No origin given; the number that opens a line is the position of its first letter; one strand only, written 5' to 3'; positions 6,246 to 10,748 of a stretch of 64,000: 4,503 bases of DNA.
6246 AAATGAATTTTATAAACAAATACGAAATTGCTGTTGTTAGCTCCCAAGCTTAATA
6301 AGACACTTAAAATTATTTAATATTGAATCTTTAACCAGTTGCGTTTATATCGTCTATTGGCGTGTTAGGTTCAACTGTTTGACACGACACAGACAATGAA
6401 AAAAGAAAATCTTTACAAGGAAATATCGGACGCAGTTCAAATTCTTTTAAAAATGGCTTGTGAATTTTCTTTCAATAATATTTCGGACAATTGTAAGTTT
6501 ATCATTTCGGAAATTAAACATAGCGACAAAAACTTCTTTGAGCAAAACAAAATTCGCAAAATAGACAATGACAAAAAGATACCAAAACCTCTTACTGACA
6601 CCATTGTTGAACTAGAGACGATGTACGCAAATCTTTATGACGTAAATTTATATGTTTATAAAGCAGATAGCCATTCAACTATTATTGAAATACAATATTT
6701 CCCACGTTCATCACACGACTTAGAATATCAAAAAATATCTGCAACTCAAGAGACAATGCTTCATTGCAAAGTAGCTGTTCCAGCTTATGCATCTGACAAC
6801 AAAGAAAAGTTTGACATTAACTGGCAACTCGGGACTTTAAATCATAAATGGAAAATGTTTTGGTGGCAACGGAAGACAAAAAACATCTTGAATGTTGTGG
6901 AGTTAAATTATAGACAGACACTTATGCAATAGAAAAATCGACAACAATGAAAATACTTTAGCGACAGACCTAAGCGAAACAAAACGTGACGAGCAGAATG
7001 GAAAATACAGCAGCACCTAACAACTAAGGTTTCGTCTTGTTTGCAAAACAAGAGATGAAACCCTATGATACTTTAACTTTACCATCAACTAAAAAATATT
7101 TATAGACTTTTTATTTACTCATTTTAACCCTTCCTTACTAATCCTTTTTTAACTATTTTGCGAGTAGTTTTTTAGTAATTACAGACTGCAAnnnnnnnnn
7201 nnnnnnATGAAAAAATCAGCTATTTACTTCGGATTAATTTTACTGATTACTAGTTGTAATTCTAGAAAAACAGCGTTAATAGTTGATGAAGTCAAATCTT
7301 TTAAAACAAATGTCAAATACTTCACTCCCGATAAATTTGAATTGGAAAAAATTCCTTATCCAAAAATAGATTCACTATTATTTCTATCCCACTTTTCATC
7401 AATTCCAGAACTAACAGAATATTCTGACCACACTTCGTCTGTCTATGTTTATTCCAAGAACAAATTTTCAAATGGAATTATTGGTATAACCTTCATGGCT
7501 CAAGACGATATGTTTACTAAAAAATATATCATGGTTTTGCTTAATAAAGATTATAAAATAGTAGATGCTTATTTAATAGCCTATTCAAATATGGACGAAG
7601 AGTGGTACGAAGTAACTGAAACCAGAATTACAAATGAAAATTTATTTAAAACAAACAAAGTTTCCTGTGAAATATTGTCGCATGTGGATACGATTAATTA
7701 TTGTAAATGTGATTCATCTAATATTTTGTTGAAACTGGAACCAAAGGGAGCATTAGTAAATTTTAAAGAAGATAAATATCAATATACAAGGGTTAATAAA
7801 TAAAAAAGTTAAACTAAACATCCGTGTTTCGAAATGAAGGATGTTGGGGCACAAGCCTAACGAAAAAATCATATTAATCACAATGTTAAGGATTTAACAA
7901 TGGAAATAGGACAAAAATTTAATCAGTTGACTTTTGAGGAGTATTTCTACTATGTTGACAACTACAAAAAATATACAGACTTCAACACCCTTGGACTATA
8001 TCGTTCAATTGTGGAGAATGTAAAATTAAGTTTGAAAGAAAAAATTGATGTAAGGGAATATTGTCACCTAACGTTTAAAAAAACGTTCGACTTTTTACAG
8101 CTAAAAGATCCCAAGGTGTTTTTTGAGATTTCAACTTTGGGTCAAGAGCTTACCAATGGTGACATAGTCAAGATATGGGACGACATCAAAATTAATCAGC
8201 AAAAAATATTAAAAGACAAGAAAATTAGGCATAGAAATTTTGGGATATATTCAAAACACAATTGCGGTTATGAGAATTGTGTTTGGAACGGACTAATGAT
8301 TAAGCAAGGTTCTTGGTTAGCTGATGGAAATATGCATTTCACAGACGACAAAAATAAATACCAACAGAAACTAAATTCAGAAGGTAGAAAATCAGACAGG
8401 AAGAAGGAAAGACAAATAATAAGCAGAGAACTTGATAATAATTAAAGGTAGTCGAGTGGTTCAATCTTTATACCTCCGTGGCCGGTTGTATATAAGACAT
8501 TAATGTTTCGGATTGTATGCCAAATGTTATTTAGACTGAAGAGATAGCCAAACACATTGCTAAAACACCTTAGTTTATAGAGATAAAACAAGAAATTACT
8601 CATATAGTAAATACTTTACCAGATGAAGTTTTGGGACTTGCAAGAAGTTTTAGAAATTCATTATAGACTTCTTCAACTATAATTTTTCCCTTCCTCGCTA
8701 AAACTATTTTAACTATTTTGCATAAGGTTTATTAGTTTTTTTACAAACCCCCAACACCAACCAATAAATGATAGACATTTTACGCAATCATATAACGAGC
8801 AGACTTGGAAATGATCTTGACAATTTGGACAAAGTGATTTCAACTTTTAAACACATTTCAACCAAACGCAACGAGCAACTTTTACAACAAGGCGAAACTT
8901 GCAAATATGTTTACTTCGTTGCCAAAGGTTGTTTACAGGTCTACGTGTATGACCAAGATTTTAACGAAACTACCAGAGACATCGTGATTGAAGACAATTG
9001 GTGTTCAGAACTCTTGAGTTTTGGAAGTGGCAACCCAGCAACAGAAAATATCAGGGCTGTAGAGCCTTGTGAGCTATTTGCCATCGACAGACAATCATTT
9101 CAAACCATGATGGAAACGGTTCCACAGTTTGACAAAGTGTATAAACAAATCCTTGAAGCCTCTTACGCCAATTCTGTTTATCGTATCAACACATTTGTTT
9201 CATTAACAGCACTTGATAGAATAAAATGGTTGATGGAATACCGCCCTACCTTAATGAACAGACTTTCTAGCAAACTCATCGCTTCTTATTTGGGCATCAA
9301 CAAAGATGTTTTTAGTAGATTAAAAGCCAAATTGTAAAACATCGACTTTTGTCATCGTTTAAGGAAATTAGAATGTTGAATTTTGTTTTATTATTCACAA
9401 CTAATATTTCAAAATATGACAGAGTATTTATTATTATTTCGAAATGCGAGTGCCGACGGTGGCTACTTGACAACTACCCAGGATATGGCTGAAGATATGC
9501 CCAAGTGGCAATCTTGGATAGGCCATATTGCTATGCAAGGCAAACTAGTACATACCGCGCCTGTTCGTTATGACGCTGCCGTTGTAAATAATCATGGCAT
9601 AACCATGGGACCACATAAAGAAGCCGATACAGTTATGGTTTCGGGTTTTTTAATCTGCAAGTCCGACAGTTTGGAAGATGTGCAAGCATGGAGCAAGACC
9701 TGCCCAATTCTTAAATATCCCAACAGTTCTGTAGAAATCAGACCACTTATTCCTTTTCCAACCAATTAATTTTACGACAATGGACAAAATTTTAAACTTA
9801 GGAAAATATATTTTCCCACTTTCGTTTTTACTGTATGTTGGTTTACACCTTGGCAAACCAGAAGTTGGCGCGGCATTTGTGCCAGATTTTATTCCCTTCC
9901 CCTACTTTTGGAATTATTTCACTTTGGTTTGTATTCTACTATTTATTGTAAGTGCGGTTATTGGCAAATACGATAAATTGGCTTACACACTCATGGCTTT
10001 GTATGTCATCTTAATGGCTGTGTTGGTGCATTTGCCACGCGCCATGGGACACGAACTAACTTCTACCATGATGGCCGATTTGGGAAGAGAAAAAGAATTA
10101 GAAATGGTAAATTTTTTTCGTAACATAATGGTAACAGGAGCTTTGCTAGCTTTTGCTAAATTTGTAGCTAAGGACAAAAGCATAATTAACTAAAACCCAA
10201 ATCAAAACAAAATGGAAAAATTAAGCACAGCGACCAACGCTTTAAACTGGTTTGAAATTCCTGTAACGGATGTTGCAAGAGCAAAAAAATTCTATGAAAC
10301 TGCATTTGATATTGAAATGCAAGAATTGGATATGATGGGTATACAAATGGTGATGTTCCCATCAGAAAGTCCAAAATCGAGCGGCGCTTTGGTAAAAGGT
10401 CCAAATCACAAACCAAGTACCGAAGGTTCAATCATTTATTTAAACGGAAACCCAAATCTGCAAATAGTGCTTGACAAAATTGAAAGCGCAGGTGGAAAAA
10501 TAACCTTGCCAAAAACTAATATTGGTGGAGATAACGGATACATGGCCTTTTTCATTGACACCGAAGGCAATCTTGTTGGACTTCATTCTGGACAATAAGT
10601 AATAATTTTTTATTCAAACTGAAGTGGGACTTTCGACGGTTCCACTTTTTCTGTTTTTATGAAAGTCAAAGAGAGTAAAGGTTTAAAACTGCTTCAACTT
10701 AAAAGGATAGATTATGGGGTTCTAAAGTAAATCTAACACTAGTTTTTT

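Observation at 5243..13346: A conserved 60-90 bp promoter-like leader repeat heads six unrelated accessory ORFs (cassette-array look, no recombinase in view)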

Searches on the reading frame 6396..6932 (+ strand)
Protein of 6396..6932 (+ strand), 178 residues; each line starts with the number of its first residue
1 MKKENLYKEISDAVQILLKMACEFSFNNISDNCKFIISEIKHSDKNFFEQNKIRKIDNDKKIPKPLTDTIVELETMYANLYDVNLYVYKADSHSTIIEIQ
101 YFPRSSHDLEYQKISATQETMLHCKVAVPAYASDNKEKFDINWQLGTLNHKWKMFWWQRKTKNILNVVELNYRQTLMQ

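Call 18: search_protein_families(library=pfam, proteins=[window:6396-6932:+], max_evalue=0.01)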
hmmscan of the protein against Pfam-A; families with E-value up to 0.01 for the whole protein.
window:6396-6932:+ (178 aa): 1 family
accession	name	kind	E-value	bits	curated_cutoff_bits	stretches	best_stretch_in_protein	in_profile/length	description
PF16372.10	DUF4984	-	0.0035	17.6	25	1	13-136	5-121/164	Domain of unknown function (DUF4984)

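Call 41: search_protein_families(library=pfam, proteins=[window:6396-6932:+], max_evalue=5)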
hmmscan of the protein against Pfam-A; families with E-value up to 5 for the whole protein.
window:6396-6932:+ (178 aa): 5 families
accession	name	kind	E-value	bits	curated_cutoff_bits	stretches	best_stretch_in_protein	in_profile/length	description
PF16372.10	DUF4984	-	0.0035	17.6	25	1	13-136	5-121/164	Domain of unknown function (DUF4984)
PF20284.3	CTD8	-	0.028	15.1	27.6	1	39-119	23-102/127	C-terminal domain 8 of the ABC-three component (ABC-3C) systems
PF06018.20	CodY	-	0.091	12.7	29.5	1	46-94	54-103/177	CodY GAF-like domain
PF12002.13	MgsA_C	-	0.11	12.9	27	1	54-115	94-151/167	MgsA AAA+ ATPase C terminal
PF09200.16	Monellin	-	1.4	9.3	23.6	0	131-142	13-24/43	Monellin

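Call 62: find_encoding_contigs(protein=window:6396-6932:+, flank=10000, max_places=10)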
Protein window:6396-6932:+ (178 aa): no gene with exactly this product is on record in the collection.

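Call 65: search_protein_families(library=padloc, proteins=[window:6396-6932:+], max_evalue=0.01)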
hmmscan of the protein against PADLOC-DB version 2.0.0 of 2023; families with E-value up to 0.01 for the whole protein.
window:6396-6932:+ (178 aa): 0 families

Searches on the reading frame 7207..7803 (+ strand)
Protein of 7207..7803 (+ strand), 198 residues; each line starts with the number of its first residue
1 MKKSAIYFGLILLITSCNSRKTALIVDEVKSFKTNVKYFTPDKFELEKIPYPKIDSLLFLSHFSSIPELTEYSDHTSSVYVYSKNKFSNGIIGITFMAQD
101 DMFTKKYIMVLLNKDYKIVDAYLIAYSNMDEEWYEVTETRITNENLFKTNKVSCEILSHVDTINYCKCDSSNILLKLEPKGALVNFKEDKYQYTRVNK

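Call 18: search_protein_families(library=pfam, proteins=[window:7207-7803:+], max_evalue=0.01)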
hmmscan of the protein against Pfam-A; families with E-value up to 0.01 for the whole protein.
window:7207-7803:+ (198 aa): 0 families

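Call 41: search_protein_families(library=pfam, proteins=[window:7207-7803:+], max_evalue=5)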
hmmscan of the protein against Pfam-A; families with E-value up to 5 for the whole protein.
window:7207-7803:+ (198 aa): 3 families
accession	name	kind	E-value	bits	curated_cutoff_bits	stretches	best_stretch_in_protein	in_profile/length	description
PF00161.24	RIP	-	0.037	14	21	1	120-150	62-91/197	Ribosome inactivating protein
PF23449.2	CBM-like_CFAP184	-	0.05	14.3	27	1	112-173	36-99/111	CFAP184 CBM-like domain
PF08139.17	LPAM_1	-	0.47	11.5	20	1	1-18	1-18/18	Prokaryotic membrane lipoprotein lipid attachment site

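Call 65: search_protein_families(library=padloc, proteins=[window:7207-7803:+], max_evalue=0.01)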
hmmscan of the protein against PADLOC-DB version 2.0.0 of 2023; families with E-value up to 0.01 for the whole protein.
window:7207-7803:+ (198 aa): 1 family
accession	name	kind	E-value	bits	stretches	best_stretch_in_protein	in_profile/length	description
PDLC03146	Specificity_I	-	0.00013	19.2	1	68-135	70-136/420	Type I specificity subunit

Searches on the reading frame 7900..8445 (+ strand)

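Call 18: search_protein_families(library=pfam, proteins=[window:7900-8445:+], max_evalue=0.01)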
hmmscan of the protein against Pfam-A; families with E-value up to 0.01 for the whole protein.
window:7900-8445:+ (181 aa): 0 families

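Call 41: search_protein_families(library=pfam, proteins=[window:7900-8445:+], max_evalue=5)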
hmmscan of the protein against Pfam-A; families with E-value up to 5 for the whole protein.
window:7900-8445:+ (181 aa): 1 family
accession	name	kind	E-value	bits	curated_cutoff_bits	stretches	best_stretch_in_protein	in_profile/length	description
PF12890.13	DHOase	-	0.061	13.9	21.2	1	81-138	73-129/142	Dihydro-orotase-like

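Call 65: search_protein_families(library=padloc, proteins=[window:7900-8445:+], max_evalue=0.01)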
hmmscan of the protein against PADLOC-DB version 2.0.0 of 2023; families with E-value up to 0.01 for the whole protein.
window:7900-8445:+ (181 aa): 0 families

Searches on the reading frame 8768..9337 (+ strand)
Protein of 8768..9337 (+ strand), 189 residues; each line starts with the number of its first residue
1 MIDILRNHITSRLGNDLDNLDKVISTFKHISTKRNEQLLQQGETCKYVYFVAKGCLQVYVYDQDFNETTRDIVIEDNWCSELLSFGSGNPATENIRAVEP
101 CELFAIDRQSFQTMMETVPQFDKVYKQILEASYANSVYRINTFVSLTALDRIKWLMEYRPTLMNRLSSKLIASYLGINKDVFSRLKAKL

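Call 18: search_protein_families(library=pfam, proteins=[window:8768-9337:+], max_evalue=0.01)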
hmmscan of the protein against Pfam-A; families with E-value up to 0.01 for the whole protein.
window:8768-9337:+ (189 aa): 1 family
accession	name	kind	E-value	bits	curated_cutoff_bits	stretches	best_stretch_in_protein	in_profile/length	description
PF00027.35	cNMP_binding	-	2.7e-15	56.6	27.5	1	32-117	4-88/89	Cyclic nucleotide-binding domain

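Call 59: find_encoding_contigs(protein=window:8768-9337:+, flank=10000, max_places=10)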
Protein window:8768-9337:+ (189 aa): 1 contig read that carries it; 1 place shown.
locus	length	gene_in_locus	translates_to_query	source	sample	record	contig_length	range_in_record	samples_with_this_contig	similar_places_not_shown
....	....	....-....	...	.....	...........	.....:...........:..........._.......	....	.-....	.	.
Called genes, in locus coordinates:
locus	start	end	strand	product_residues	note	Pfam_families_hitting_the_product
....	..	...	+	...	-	-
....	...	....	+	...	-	-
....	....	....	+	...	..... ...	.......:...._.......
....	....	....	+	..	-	?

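Call 65: search_protein_families(library=padloc, proteins=[window:8768-9337:+], max_evalue=0.01)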
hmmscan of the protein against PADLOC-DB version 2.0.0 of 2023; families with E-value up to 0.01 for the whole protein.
window:8768-9337:+ (189 aa): 4 families
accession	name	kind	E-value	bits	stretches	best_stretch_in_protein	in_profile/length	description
PDLC02371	PycTIR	-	6.5e-05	20.4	1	16-126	26-131/288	-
PDLC00731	Effector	-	6.5e-05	20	1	23-124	36-132/306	TIR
PDLC00734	PycC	-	0.00058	17.1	1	13-116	18-121/374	Pycsar cyclase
PDLC00732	Effector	-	0.0049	13.8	1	20-127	28-128/301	TIR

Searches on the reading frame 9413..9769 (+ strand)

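Call 18: search_protein_families(library=pfam, proteins=[window:9413-9769:+], max_evalue=0.01)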
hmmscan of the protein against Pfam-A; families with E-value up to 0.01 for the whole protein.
window:9413-9769:+ (118 aa): 1 family
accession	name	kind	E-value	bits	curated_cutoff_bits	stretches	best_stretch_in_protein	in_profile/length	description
PF03795.20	YCII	-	2.5e-05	25.1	24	1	60-115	35-94/95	YCII-related domain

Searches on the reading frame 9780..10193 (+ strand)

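Call 18: search_protein_families(library=pfam, proteins=[window:9780-10193:+], max_evalue=0.01)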
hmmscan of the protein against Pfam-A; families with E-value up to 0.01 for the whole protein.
window:9780-10193:+ (137 aa): 0 families

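Call 41: search_protein_families(library=pfam, proteins=[window:9780-10193:+], max_evalue=5)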
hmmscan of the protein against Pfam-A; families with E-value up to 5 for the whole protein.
window:9780-10193:+ (137 aa): 4 families
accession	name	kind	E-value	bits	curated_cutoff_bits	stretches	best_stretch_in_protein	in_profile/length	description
PF07086.17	Jagunal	-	0.021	15.4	25.4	1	37-117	74-153/187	Jagunal, ER re-organisation during oogenesis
PF04061.19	ORMDL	-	0.057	13.7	27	1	45-87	89-130/135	ORMDL family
PF14150.11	YesK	-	0.12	13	25.2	1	46-82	35-72/81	YesK-like protein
PF03579.19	SHP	-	0.4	10.8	27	1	43-61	14-32/65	Small hydrophobic protein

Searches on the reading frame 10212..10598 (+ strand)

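Call 18: search_protein_families(library=pfam, proteins=[window:10212-10598:+], max_evalue=0.01)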
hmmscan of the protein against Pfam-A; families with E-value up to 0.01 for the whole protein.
window:10212-10598:+ (128 aa): 2 families
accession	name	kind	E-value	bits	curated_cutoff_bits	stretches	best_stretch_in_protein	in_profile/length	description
PF00903.31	Glyoxalase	-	9.2e-09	36.2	20.6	1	11-122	2-119/121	Glyoxalase/Bleomycin resistance protein/Dioxygenase superfamily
PF22677.2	Ble-like_N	-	1.7e-08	34.5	24.5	1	13-49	4-38/41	Bleomycin resistance protein-like N-terminal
